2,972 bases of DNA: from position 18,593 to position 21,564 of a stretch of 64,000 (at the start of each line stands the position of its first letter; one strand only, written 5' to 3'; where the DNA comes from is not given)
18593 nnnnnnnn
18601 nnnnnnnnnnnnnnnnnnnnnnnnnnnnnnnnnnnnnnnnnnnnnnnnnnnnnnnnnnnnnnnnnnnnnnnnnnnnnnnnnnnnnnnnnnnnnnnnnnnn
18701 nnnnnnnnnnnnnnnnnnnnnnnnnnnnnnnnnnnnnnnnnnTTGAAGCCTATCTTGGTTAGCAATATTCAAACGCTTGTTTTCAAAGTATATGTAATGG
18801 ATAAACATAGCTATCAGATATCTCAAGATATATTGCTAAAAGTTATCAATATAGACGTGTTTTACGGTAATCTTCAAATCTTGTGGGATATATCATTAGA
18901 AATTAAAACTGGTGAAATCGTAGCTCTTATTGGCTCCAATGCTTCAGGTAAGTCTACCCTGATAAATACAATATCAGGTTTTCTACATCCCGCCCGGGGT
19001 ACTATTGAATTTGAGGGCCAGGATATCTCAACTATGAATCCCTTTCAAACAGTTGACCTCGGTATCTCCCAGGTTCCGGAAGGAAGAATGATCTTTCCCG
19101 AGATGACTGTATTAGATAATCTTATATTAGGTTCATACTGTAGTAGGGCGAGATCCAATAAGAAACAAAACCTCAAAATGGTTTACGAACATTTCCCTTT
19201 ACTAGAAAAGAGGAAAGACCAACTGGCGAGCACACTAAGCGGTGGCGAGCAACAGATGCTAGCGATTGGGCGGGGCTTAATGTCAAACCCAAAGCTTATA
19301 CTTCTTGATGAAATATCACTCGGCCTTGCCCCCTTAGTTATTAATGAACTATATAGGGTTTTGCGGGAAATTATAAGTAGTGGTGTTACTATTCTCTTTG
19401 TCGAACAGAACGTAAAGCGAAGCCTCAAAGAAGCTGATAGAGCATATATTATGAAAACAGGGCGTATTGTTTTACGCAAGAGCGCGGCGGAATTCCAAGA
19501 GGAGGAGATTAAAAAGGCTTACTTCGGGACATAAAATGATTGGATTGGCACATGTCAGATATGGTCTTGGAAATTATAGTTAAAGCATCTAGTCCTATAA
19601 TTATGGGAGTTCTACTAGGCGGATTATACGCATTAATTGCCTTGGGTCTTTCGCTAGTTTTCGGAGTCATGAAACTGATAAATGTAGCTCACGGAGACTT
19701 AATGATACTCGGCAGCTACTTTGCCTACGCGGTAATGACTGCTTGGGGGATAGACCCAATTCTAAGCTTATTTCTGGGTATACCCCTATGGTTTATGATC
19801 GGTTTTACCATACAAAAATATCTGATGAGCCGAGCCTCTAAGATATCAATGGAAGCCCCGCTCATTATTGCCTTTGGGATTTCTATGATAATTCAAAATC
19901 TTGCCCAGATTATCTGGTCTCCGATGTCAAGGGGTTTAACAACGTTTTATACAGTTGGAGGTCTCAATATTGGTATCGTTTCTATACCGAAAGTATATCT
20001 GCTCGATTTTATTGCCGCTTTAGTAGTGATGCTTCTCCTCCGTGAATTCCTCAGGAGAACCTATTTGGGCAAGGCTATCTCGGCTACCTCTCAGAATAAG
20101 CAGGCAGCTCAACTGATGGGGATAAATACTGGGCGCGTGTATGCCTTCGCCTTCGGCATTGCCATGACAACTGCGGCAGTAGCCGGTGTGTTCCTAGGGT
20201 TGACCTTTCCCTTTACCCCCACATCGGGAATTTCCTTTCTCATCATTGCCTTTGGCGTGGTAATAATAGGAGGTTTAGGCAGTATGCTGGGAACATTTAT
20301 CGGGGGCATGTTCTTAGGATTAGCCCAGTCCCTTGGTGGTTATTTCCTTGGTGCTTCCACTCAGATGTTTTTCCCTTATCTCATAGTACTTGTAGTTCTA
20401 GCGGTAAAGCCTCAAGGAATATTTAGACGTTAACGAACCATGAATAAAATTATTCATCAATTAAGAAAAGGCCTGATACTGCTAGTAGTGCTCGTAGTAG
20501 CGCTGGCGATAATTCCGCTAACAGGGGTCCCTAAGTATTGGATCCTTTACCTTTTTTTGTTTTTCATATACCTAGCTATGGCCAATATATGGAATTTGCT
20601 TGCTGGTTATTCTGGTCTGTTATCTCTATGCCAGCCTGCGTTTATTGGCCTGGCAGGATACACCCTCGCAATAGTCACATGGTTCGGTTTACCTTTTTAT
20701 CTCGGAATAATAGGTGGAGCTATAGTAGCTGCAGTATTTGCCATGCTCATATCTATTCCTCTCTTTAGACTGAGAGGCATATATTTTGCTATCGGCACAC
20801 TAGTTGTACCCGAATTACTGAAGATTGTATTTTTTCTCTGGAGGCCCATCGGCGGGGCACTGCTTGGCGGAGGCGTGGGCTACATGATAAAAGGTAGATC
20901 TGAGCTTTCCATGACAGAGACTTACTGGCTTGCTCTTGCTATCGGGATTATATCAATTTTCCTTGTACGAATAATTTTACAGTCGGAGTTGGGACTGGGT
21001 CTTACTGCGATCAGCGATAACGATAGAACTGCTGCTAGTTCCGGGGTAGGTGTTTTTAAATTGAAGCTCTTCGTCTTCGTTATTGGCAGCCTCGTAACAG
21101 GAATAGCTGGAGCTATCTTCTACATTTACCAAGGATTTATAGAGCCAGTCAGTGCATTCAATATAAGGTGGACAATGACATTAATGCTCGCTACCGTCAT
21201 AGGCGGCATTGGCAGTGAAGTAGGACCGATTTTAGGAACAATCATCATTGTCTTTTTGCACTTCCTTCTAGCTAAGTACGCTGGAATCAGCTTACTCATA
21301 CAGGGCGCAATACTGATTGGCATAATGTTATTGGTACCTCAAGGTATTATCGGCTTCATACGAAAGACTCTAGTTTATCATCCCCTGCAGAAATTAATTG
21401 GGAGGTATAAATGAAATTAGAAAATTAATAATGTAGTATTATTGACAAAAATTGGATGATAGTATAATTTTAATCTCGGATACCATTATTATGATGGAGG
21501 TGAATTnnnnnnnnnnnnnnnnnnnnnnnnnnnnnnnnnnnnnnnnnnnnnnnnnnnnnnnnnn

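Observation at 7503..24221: Island cargo is a complete CoA-dependent (hydroxy)aromatic-acid catabolic module of unknown substrate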

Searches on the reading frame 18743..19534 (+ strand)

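Call 4: search_protein_families(library=pfam, proteins=[window:18743-19534:+])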
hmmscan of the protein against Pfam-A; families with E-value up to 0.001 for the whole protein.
window:18743-19534:+ (263 aa): 3 families
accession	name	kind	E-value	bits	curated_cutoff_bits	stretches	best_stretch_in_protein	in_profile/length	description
PF00005.33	ABC_tran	-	2.6e-31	109.5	25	1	49-190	3-134/137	ABC transporter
PF13304.12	AAA_21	-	7e-09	36.6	27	1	156-219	229-295/304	AAA domain, putative AbiEii toxin, Type IV TA system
PF13555.12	AAA_29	-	6.5e-05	23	27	1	52-89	17-53/61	P-loop containing region of AAA domain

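Call 85: search_protein_families(library=ncbifam, proteins=[window:18743-19534:+], max_evalue=0.00001)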
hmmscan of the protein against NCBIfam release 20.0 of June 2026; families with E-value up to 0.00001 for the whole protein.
window:18743-19534:+ (263 aa): 184 families (the best 25 are shown)
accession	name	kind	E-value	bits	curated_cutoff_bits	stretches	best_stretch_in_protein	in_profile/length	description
NF008626.0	PRK11614.1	equivalog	8.6e-67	225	441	1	30-262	4-236/237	high-affinity branched-chain amino acid ABC transporter ATP-binding protein LivF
TIGR03410.1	urea_trans_UrtE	equivalog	2.7e-63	213.5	285.8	1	32-258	1-226/230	urea ABC transporter ATP-binding subunit UrtE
TIGR04406.1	LPS_export_lptB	equivalog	5.8e-45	153.4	240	1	32-262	2-234/239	LPS export ABC transporter ATP-binding protein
NF011967.0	PRK15439.1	equivalog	3.1e-40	138.1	586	1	26-259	6-235/510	autoinducer 2 ABC transporter ATP-binding protein LsrA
NF047930.1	ABC_ATP_B6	equivalog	2.1e-38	132.2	670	1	49-254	20-226/510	putative B6 ABC transporter ATP-binding protein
NF008144.0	PRK10895.1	equivalog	1.5e-34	119.6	381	1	36-262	8-236/241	LPS export ABC transporter ATP-binding protein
TIGR00968.1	3a0106s01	subfamily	6.3e-34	117.5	342.75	1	33-254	2-221/237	sulfate ABC transporter ATP-binding protein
TIGR03265.1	PhnT2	equivalog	4.1e-33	115.1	457.7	1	31-245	4-216/353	putative 2-aminoethylphosphonate ABC transporter ATP-binding protein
NF008442.0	PRK11288.1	equivalog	7.1e-33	113.6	689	2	29-145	5-121/504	L-arabinose ABC transporter ATP-binding protein AraG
NF008449.1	PRK11300.1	equivalog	2.1e-32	112.4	362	1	30-262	4-253/255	high-affinity branched-chain amino acid ABC transporter ATP-binding protein LivG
TIGR02315.1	ABC_phnC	equivalog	3.7e-32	111.7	266.1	1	31-260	1-242/243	phosphonate ABC transporter ATP-binding protein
TIGR01188.1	drrA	subfamily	6.2e-32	111.1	312.45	1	41-253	3-213/302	daunorubicin resistance ABC transporter, ATP-binding protein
NF040840.2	tungstate_WtpC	equivalog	1.2e-31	110.3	440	1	33-244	3-211/347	tungstate ABC transporter ATP-binding protein WtpC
TIGR03411.1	urea_trans_UrtD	equivalog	4.6e-31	108.3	304.1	1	31-262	2-241/242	urea ABC transporter ATP-binding protein UrtD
NF007027.0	PRK09493.1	equivalog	6.2e-31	107.6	379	1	35-245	5-217/240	glutamine ABC transporter ATP-binding protein GlnQ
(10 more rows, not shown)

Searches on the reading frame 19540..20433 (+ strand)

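Call 4: search_protein_families(library=pfam, proteins=[window:19540-20433:+])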
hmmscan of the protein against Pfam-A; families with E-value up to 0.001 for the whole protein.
window:19540-20433:+ (297 aa): 1 family
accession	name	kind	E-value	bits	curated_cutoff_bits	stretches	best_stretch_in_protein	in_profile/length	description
PF02653.21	BPD_transp_2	-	2.1e-32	112.8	26.8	1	21-287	3-269/269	Branched-chain amino acid transport system / permease component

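Call 85: search_protein_families(library=ncbifam, proteins=[window:19540-20433:+], max_evalue=0.00001)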
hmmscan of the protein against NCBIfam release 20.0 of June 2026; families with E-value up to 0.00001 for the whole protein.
window:19540-20433:+ (297 aa): 5 families
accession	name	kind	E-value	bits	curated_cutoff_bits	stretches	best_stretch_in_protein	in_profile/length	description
TIGR03409.1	urea_trans_UrtB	equivalog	9.4e-46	156.8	250.3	1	20-296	4-287/291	urea ABC transporter permease subunit UrtB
NF008011.0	PRK10740.1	equivalog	1e-29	104.1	379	1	20-297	12-302/308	high-affinity branched-chain amino acid ABC transporter permease LivH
TIGR03622.1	urea_t_UrtB_arc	equivalog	7.4e-24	84.5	374.25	1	31-294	15-276/284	urea ABC transporter, permease protein UrtB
NF040906.3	GguB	equivalog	2.6e-06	26.9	450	1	159-263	230-341/375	multiple monosaccharide ABC transporter permease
TIGR03408.1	urea_trans_UrtC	equivalog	9e-06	25.6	296.2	0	130-294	145-310/313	urea ABC transporter permease subunit UrtC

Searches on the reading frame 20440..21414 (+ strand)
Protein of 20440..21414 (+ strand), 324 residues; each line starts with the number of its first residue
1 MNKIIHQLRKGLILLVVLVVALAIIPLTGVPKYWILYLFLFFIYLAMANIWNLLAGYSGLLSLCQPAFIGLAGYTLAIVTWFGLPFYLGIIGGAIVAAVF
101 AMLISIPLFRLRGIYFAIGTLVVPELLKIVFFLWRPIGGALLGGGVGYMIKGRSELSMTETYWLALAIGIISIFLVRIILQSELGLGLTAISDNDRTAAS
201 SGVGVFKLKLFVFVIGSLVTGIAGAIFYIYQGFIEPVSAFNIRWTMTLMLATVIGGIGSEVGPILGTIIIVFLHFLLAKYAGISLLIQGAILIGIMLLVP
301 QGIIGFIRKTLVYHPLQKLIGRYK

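Call 4: search_protein_families(library=pfam, proteins=[window:20440-21414:+])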
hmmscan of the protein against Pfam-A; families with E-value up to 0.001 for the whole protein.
window:20440-21414:+ (324 aa): 1 family
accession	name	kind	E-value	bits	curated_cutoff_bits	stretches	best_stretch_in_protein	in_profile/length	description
PF02653.21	BPD_transp_2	-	1.6e-30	106.6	26.8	1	37-297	5-266/269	Branched-chain amino acid transport system / permease component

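Call 85: search_protein_families(library=ncbifam, proteins=[window:20440-21414:+], max_evalue=0.00001)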
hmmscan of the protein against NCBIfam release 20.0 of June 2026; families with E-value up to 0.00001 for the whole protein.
window:20440-21414:+ (324 aa): 4 families
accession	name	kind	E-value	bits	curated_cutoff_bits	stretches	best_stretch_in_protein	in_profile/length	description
NF008450.0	PRK11301.1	subfamily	7.4e-29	101.4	366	2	160-311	263-413/418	high-affinity branched-chain amino acid ABC transporter permease LivM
TIGR03727.1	urea_t_UrtC_arc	equivalog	5.4e-23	81.5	575.55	1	15-312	32-346/369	urea ABC transporter, permease protein UrtC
TIGR03408.1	urea_trans_UrtC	equivalog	2.8e-22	79.8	296.2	1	86-305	88-312/313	urea ABC transporter permease subunit UrtC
TIGR03409.1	urea_trans_UrtB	equivalog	4.6e-07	29.8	250.3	1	149-304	133-286/291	urea ABC transporter permease subunit UrtB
